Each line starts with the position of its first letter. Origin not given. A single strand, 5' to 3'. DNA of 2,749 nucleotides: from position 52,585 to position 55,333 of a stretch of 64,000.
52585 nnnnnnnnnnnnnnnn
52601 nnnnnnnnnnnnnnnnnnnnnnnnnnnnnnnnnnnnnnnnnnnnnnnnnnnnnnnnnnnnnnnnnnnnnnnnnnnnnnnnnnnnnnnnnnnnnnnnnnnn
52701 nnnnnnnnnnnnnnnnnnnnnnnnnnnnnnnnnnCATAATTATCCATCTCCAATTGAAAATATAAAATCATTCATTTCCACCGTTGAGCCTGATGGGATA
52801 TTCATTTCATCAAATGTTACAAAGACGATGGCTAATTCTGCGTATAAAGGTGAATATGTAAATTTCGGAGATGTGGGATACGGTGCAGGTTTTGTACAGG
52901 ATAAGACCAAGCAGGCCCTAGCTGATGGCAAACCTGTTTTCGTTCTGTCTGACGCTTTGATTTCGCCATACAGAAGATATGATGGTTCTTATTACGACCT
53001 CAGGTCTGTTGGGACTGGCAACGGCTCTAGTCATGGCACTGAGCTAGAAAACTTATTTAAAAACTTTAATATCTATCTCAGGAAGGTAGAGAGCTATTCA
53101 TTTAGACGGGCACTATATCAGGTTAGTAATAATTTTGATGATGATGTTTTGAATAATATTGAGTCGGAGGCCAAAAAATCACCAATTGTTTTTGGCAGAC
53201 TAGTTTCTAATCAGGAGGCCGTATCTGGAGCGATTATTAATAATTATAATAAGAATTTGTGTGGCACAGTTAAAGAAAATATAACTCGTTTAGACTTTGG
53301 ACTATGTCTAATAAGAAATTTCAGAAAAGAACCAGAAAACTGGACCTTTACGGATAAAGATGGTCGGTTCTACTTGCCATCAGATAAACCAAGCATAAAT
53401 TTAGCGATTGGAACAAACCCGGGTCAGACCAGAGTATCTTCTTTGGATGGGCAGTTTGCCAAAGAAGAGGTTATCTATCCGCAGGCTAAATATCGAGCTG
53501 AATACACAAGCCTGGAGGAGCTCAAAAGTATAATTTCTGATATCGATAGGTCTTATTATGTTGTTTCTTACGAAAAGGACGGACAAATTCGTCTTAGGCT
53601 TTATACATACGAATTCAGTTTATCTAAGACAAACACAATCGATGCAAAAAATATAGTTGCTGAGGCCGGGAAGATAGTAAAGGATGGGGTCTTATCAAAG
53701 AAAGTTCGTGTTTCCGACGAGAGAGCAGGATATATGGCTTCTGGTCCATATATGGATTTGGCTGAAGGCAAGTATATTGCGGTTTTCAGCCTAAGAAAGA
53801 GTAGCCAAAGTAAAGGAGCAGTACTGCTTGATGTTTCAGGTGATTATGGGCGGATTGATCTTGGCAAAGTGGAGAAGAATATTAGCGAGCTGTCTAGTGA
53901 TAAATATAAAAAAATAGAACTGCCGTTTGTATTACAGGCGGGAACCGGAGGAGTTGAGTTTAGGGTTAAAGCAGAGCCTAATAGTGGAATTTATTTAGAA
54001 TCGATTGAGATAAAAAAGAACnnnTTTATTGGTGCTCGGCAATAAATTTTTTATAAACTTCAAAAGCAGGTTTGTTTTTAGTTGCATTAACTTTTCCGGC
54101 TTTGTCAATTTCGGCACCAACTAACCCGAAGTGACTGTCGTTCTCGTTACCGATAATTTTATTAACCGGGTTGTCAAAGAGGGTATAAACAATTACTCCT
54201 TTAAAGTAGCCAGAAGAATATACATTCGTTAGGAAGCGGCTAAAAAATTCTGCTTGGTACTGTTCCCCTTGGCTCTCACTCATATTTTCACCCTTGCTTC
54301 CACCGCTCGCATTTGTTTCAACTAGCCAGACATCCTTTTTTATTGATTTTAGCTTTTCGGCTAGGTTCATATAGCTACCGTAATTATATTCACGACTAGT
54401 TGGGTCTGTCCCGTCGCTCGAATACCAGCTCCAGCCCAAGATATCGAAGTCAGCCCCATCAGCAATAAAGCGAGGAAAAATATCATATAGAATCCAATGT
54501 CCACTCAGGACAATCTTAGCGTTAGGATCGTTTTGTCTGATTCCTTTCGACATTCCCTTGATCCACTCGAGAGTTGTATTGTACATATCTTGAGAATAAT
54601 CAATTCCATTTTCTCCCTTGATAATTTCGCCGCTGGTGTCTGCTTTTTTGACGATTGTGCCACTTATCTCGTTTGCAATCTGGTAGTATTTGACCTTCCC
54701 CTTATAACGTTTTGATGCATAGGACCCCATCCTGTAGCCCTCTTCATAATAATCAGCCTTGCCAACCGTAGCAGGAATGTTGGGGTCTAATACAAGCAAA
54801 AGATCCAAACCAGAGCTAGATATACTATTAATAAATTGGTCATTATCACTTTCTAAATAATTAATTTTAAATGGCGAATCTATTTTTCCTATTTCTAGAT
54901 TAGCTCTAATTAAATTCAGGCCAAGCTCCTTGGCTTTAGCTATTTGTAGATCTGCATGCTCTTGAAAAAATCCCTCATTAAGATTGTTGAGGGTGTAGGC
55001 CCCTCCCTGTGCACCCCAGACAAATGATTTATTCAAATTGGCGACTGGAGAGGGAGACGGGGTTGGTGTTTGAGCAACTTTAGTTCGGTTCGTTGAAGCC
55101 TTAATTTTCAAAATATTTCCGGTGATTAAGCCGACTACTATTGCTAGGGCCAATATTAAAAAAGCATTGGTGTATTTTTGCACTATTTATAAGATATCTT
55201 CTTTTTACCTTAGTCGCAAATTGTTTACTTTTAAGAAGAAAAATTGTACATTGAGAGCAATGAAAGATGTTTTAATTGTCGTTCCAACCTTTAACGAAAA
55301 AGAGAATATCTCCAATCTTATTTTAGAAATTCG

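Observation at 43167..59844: Elaborate polyprenol-phosphate-sugar-dependent extracytoplasmic glycosylation locus: three PMT/ArnT-like GT-C enzymes, two Dpm1-like GT2s (one fused to a GT-C, one fused to GtrA), two Wzy-like proteins, a Wzx flippase and three GT4s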

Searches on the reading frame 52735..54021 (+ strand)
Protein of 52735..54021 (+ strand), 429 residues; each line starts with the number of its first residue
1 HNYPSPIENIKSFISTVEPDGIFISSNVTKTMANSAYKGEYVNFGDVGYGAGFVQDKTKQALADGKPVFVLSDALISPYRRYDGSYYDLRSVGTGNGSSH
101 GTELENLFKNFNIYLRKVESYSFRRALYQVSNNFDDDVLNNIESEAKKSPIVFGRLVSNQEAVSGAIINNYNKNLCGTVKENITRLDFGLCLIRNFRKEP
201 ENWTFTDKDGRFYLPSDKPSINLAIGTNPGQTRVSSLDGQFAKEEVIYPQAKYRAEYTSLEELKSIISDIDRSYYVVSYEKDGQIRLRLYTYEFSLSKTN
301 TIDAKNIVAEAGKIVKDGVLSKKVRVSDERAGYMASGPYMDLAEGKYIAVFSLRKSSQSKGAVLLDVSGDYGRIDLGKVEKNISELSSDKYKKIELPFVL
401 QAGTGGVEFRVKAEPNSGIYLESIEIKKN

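Call 50: predict_structure(alignment_id=A2)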
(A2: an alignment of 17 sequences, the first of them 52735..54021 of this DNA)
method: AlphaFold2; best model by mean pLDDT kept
length: 429 residues; sequences in the alignment: 17
mean_pLDDT: 85.1   pTM: 0.85
mean pLDDT of the five models: 85.1, 84.6, 83.9, 81.9, 81.8
residues with pLDDT >= 90: 228; 70-90: 130; 50-70: 69; < 50: 2
segments of 3 or more residues with pLDDT < 50: none
pLDDT, mean of each block of 10 residues (from residue 1): 67 84 77 73 64 87 94 77 57 66 86 89 80 86 90 95 94 60 57 65 91 88 90 89 93 94 92 95 94 95 89 87 90 90 95 90 93 91 91 96 92 92 94
secondary structure, 60 per line:
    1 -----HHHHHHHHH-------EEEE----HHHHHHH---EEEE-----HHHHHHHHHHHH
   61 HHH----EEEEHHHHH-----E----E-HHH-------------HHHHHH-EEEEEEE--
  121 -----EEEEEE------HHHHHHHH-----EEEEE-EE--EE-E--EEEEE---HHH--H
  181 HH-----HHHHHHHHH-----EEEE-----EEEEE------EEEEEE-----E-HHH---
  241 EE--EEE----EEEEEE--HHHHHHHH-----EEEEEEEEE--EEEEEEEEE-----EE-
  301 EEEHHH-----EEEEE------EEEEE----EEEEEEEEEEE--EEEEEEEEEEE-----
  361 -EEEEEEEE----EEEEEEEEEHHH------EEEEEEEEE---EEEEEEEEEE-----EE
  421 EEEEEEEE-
elements in order: H6-14 E22-25 H30-36 E40-43 H49-63 E68-71 H72-76 H105-110 E112-118 E126-131 H138-145 E151-155 E167-171 H188-196 E202-205 E211-215 E222-227 E245-247 E252-257 H260-267 E273-281 E284-292 E301-303 E312-316 E323-327 E332-342 E345-355 E362-369 E374-382 E392-400 E404-413 E419-428

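Call 54: fold_search(model_id=the predicted structure, library=pdb)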
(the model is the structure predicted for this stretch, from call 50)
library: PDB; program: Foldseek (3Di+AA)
matches with E <= 10: 1484; with E <= 0.001: 83
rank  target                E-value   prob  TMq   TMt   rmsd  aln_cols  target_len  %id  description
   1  6lfp                  7.0e-07  1.00  0.25  0.19  16.0       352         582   10  Cry3Aa protein for enzyme entrapment (released 2020-10-14)
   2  1dlc                  1.0e-06  1.00  0.24  0.19  16.9       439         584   11  CRYSTAL STRUCTURE OF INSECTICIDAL DELTA-ENDOTOXIN FROM BACILLUS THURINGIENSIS AT 2.5 ANGSTROMS RESOLUTION (released 1994-09-30)
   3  8hhv_A                1.2e-06  1.00  0.19  0.17  16.6       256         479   10  endo-alpha-D-arabinanase EndoMA1 from Microbacterium arabinogalactanolyticum (released 2023-08-16)
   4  8w7n                  1.3e-06  1.00  0.25  0.12  16.1       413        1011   10  Crystal structure of the in-cell Cry1Aa purified from Bacillus thuringiensis (released 2024-03-06)
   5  2c9k                  1.7e-06  1.00  0.25  0.19  16.8       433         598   11  Structure of the functional form of the mosquito-larvicidal Cry4Aa toxin from Bacillus thuringiensis at 2.8 A resolution (released 2006-04-25)
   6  9h99                  2.3e-06  1.00  0.25  0.11  13.9       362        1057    9  Native structure of the full-length pesticidal protein Cry1Ca18 at pH7, from crystals formed in vivo (released 2025-11-12)
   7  8hcj_A                2.7e-06  1.00  0.24  0.24  13.8       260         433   11  Structure of GH43 family enzyme, Xylan 1, 4 Beta- xylosidase from pseudopedobacter saltans (released 2023-11-15)
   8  8hcj_C                2.9e-06  1.00  0.23  0.23  13.7       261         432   11  Structure of GH43 family enzyme, Xylan 1, 4 Beta- xylosidase from pseudopedobacter saltans (released 2023-11-15)
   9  8ic1_A                3.6e-06  1.00  0.23  0.21  14.9       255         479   11  endo-alpha-D-arabinanase EndoMA1 D51N mutant from Microbacterium arabinogalactanolyticum in complex with arabinooligos (released 2023-08-16)
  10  9qxq                  7.3e-06  1.00  0.26  0.12  14.4       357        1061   10  native structure of full-length pesticidal protein Cry1Ca18 at pH9, from crystals formed in vivo (released 2026-02-11)
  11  4kwu                  1.1e-05  1.00  0.24  0.11  15.4       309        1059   10  1.9 Angstrom resolution crystal structure of uncharacterized protein lmo2446 from Listeria monocytogenes EGD-e in comple (released 2013-06-19)
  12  7ear                  1.1e-05  1.00  0.24  0.18  15.4       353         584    8  A positively charged mutant Cry3Aa endotoxin (released 2021-04-28)
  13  6ovb                  1.5e-05  1.00  0.25  0.19  18.0       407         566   10  Crystal structure of a Bacillus thuringiensis Cry1Da tryptic core variant (released 2019-06-19)
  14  8hhe_A                1.7e-05  1.00  0.24  0.17  15.9       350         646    9  Crystal structure of Cry5B from Bacillus thuringiensis at 4.5 A resolution (released 2022-12-07)
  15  4arx_A                3.0e-05  1.00  0.24  0.19  16.2       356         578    7  Lepidoptera-specific toxin Cry1Ac from Bacillus thuringiensis ssp. kurstaki HD-73 (released 2013-05-15)
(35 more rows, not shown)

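Call 81: search_protein_representatives(alignment_id=A2)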
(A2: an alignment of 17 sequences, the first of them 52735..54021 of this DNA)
Query: 17 sequences, 430 profile positions. Proteins with E-value up to 0.001 (for the whole library): 2727; up to 1e-10: 558; up to 1e-30: 40. The best 150 are listed.
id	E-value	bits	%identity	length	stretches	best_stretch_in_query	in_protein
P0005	3.3e-164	563.3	-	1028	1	3-429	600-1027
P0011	9.2e-162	555.3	-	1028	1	2-429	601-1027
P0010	3.6e-161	553.3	-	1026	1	1-429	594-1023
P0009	6.1e-161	552.6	-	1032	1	1-427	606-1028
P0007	6.5e-160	549.2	-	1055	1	1-429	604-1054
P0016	1.4e-152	525.0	-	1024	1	1-429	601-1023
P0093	2.3e-148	511.1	-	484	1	1-429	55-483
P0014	9.5e-144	495.9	-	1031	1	2-428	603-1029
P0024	2.2e-139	481.5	-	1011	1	1-429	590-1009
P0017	6.5e-137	473.4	-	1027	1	1-429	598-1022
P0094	3.0e-135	467.9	-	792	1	6-429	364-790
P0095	8.6e-129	446.6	-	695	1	1-429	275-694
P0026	2.6e-128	445.0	-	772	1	4-429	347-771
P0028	1.1e-122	426.5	-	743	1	1-429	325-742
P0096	4.2e-113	394.9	-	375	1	54-428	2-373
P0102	4.0e-55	203.9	-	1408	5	299-428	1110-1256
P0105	5.8e-51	190.2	-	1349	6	310-429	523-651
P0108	8.2e-41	156.7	-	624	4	321-428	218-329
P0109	3.3e-40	154.7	-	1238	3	303-429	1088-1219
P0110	4.6e-38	147.7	-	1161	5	322-429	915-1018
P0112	8.0e-34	133.7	-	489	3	325-427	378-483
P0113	1.7e-33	132.7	-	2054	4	308-427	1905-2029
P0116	3.3e-32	128.4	-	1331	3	325-428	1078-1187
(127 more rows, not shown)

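Call 82: search_protein_families(library=pfam, proteins=[P0102, P0105, P0109, P0110, P0113, P0116, P0108, P0112], max_evalue=0.0001)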
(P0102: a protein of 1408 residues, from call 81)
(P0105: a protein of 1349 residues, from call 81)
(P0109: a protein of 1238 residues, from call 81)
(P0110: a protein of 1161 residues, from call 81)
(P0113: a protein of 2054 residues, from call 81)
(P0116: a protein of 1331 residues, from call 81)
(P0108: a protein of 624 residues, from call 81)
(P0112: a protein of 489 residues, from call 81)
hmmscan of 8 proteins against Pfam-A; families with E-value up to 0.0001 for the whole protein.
P0102 (1408 aa): 1 family
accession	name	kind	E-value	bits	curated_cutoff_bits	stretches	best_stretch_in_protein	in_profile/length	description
PF09852.15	DUF2079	-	7.8e-62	210.3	28.2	1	201-592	1-403/459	Predicted membrane protein (DUF2079)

P0105 (1349 aa): 2 families
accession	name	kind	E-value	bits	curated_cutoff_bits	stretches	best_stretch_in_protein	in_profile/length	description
PF09852.15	DUF2079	-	1.6e-58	199.4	28.2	1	54-493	2-458/459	Predicted membrane protein (DUF2079)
PF02018.23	CBM_4_9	-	6.1e-08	33.6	25.9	0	985-1050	64-127/136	Carbohydrate binding domain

P0109 (1238 aa): 0 families

P0110 (1161 aa): 2 families
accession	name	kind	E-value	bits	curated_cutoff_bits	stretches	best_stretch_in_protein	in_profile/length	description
PF04488.21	Gly_transf_sug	-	3.8e-15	56.8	23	1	380-451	2-81/93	Glycosyltransferase sugar-binding region containing DXD motif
PF05704.18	Caps_synth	-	1.6e-07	31.4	24.5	1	374-532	57-215/278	Capsular polysaccharide synthesis protein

P0113 (2054 aa): 1 family
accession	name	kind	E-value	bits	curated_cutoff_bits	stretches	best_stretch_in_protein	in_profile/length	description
PF03160.20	Calx-beta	-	9.6e-42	142.2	27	3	1277-1379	14-118/119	Calx-beta domain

P0116 (1331 aa): 0 families

P0108 (624 aa): 0 families

P0112 (489 aa): 2 families
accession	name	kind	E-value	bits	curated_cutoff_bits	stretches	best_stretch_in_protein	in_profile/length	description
PF02018.23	CBM_4_9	-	1.1e-08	36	25.9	0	262-328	63-127/136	Carbohydrate binding domain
PF03318.18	ETX_MTX2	-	4.4e-05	23.9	22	0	394-471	130-202/228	Clostridium epsilon toxin ETX/Bacillus mosquitocidal toxin MTX2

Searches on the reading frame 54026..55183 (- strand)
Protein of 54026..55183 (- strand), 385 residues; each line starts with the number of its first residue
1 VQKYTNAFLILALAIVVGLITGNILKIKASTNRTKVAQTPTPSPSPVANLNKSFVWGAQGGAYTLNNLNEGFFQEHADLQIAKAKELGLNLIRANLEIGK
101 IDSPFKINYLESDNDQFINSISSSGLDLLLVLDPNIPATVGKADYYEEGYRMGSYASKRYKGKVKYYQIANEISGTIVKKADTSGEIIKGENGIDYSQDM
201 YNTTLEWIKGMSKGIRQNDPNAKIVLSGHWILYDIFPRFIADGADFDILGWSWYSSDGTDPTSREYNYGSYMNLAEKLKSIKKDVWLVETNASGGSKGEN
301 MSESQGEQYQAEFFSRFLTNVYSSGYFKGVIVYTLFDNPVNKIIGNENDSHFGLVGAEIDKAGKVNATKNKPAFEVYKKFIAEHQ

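Call 3: search_protein_families(library=pfam, proteins=[window:54026-55183:-], max_evalue=0.01)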
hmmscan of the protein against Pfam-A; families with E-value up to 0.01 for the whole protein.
window:54026-55183:- (385 aa): 1 family
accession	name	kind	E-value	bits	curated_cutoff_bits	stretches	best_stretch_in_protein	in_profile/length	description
PF07745.19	Glyco_hydro_53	-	0.00018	21.1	24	1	164-295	133-249/340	Glycosyl hydrolase family 53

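Call 22: search_protein_families(library=ncbifam, proteins=[window:54026-55183:-], max_evalue=0.01)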
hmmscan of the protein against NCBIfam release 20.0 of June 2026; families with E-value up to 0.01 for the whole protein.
window:54026-55183:- (385 aa): 0 families

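Call 69: search_solved_structures(query=window:54029-55183:-, max_evalue=1)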
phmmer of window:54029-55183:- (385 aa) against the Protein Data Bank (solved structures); distinct sequences matched with E-value up to 1: 3.
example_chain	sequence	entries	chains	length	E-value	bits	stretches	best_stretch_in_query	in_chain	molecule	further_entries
3pz9_A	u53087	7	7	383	0.015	17.7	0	201-252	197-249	Mannan endo-1,4-beta-mannosidase. Glycosyl Hydrolase family 5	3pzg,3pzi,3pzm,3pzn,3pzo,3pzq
6tn6_A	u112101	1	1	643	0.046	16.1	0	201-252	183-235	Mannan endo-1,4-beta-mannosidase. Glycosyl Hydrolase family 5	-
1cqy_A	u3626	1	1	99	0.86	12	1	131-186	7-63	BETA-AMYLASE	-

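Call 89: find_homologous_proteins(query=window:54029-55183:-, max_evalue=0.00001)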
Query window:54029-55183:- (385 aa): 23 proteins with E <= 0.00001 among 4836 candidates.
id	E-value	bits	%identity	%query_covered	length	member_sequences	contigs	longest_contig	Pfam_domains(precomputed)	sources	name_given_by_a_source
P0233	2.0e-239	812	100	94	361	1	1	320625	-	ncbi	-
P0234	1.7e-170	585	69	97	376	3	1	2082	-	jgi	jgi:hypothetical protein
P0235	1.2e-137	477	56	100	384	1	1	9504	-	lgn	-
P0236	6.9e-135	468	58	100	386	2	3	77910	-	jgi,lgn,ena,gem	-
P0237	6.1e-133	462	60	90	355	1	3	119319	-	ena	-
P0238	2.3e-131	457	57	100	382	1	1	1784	PF07745.20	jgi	jgi:hypothetical protein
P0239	5.2e-128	446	53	100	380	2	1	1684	PF07745.20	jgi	-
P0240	4.1e-124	433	53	100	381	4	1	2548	-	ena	-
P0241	4.8e-124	432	51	100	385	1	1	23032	-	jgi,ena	-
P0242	2.1e-122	427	53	100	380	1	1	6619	-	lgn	-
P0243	2.9e-120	420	53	97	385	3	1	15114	-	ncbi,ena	-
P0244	1.0e-119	418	53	100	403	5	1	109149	-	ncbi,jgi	ncbi:MAG: hypothetical protein ABIJ72_00670 [bacterium]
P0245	1.8e-117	411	52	100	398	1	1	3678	-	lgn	-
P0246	9.6e-113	395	50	99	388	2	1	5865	-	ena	-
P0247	1.2e-104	369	47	100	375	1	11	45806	PF07745.20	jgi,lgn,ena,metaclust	metaclust:\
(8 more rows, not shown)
